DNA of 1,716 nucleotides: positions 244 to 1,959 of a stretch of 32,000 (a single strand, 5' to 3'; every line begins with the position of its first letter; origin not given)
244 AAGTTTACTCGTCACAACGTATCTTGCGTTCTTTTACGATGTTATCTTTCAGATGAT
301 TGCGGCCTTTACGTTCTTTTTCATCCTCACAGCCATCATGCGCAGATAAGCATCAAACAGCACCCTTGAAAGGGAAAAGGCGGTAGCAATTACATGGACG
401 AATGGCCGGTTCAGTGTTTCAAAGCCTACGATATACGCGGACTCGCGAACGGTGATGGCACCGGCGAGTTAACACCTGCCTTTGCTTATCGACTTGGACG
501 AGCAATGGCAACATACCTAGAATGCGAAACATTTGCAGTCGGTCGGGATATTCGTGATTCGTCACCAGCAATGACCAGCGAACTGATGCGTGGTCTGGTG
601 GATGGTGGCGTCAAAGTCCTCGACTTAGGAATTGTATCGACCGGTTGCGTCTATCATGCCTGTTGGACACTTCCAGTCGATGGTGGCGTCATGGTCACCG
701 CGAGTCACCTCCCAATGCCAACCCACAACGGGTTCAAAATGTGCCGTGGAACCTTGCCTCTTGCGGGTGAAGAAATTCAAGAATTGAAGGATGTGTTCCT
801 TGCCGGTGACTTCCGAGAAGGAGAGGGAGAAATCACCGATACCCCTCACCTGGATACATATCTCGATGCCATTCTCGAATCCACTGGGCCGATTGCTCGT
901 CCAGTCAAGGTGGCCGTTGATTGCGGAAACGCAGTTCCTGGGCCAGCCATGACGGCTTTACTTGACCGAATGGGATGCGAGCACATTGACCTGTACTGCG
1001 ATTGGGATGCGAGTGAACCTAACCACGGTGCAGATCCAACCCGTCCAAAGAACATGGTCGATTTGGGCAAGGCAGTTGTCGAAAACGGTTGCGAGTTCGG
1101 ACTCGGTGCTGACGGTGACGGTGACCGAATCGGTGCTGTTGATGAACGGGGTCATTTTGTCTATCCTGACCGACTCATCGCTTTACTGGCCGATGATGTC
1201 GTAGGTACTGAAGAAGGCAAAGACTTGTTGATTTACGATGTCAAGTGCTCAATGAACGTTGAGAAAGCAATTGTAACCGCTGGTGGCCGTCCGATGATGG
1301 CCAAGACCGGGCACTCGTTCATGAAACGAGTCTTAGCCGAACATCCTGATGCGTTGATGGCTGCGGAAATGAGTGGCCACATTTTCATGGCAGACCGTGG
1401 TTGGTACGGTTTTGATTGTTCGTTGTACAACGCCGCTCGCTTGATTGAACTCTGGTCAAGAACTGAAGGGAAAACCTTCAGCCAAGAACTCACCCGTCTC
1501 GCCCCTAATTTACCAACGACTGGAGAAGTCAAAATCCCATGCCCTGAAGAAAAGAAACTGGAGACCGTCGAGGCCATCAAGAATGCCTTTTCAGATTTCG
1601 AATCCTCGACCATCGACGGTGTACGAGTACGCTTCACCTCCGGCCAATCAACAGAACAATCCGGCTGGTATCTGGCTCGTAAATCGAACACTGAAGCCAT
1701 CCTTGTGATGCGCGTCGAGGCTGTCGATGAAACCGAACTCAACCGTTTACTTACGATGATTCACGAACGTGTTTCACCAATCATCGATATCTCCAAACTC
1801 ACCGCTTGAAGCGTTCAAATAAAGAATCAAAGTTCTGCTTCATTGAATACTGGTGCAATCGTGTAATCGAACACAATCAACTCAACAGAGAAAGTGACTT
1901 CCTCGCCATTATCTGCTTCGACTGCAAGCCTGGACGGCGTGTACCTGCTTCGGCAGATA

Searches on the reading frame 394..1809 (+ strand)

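Call 53: search_protein_families(library=pfam, proteins=[window:394-1809:+], max_evalue=0.001)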
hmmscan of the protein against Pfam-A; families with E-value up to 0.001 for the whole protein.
window:394-1809:+ (471 aa): 4 families
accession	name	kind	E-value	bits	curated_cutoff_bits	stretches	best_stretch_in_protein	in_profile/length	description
PF02878.22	PGM_PMM_I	-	3.6e-27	95.2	22.5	1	7-140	2-136/138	Phosphoglucomutase/phosphomannomutase, alpha/beta/alpha domain I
PF02879.22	PGM_PMM_II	-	3.4e-18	66.5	29.3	1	155-253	2-103/103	Phosphoglucomutase/phosphomannomutase, alpha/beta/alpha domain II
PF02880.22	PGM_PMM_III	-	1.6e-14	54.5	20.7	1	258-369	2-111/115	Phosphoglucomutase/phosphomannomutase, alpha/beta/alpha domain III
PF00408.26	PGM_PMM_IV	-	2.6e-09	37.4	23.1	1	378-456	1-65/68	Phosphoglucomutase/phosphomannomutase, C-terminal domain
